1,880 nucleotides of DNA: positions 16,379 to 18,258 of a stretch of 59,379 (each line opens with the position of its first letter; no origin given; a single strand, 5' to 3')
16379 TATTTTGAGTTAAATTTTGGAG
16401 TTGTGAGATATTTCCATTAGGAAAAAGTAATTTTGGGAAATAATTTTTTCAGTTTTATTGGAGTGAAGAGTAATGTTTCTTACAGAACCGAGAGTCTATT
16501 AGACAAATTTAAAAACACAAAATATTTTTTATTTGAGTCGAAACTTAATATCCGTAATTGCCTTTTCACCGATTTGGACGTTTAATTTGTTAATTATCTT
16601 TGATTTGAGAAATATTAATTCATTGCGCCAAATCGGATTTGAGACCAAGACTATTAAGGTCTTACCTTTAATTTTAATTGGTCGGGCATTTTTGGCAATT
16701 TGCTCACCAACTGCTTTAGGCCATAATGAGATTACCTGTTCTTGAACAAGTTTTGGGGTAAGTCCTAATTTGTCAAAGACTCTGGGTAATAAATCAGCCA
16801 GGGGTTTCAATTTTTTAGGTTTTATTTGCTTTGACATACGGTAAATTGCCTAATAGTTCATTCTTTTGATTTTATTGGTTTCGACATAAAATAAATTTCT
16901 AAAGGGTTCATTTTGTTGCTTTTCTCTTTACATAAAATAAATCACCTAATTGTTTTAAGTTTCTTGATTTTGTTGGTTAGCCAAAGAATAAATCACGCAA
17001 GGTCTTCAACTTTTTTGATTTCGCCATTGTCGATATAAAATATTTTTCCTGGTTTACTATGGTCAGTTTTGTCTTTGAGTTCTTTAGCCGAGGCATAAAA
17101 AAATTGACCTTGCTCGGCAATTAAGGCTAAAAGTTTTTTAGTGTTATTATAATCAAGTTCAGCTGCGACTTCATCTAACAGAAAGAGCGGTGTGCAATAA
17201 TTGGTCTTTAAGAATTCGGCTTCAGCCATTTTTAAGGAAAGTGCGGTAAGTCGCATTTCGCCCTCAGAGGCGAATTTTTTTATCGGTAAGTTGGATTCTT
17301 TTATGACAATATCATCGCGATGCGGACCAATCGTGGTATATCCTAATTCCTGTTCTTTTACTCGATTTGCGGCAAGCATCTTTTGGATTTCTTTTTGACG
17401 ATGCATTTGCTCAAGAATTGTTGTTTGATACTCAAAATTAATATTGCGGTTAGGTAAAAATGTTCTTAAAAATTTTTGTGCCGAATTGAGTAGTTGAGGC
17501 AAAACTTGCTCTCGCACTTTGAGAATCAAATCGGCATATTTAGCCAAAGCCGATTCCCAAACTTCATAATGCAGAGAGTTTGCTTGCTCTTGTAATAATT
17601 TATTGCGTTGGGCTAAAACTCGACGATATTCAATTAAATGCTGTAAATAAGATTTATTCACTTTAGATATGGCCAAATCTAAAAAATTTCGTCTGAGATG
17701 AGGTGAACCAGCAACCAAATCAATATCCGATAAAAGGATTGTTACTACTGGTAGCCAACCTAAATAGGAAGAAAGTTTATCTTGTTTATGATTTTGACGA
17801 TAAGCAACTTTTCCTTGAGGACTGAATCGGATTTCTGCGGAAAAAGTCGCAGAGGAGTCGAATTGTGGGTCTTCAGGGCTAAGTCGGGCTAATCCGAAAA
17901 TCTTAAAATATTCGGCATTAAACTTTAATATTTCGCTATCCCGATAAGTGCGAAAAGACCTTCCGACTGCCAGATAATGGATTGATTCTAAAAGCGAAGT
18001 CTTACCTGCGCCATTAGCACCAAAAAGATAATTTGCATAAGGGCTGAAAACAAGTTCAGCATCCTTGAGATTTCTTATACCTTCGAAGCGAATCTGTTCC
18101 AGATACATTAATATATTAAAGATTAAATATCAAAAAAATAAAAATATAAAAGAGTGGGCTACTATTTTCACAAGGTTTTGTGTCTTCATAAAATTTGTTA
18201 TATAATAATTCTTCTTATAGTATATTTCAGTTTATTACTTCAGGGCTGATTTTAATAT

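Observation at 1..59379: Window-wide pattern: short tandem duplications sit precisely on gene starts, stops and gene-gene junctions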

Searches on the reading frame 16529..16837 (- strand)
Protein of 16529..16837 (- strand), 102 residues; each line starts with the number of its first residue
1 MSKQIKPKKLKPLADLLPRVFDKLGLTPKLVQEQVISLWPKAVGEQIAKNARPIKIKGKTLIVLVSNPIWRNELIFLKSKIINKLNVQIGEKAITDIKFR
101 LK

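Call 21: search_protein_families(library=pfam, proteins=[window:16529-16837:-], max_evalue=0.00001)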
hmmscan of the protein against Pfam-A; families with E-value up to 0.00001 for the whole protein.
window:16529-16837:- (102 aa): 1 family
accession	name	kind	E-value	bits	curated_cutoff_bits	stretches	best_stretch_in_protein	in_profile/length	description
PF05258.17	DciA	-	5.6e-21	75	24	1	12-99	1-89/89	Dna[CI] antecedent, DciA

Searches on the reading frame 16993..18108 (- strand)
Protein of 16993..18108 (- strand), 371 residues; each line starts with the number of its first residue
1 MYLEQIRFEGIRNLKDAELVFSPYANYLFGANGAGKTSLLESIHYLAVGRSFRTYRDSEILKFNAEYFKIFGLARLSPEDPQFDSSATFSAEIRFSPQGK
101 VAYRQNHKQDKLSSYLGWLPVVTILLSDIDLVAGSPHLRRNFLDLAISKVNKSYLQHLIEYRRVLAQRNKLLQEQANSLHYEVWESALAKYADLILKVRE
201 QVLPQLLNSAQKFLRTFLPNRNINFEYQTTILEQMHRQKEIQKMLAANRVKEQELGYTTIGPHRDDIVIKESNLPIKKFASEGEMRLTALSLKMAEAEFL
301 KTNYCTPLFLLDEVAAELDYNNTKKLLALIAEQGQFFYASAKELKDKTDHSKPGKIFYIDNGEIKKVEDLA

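Call 21: search_protein_families(library=pfam, proteins=[window:16993-18108:-], max_evalue=0.00001)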
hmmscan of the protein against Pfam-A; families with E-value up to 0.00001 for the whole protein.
window:16993-18108:- (371 aa): 4 families
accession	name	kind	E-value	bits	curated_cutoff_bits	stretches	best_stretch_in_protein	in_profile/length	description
PF02463.25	SMC_N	-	7.4e-23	81.6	40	1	2-343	1-199/220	RecF/RecN/SMC N terminal domain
PF13476.12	AAA_23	-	1.5e-11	45.8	27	1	6-244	2-176/201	AAA domain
PF13175.12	AAA_15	-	6.5e-10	39.6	32.1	1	1-48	1-48/374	AAA ATPase domain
PF13304.12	AAA_21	-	6.6e-08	33.4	27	0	28-110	4-86/304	AAA domain, putative AbiEii toxin, Type IV TA system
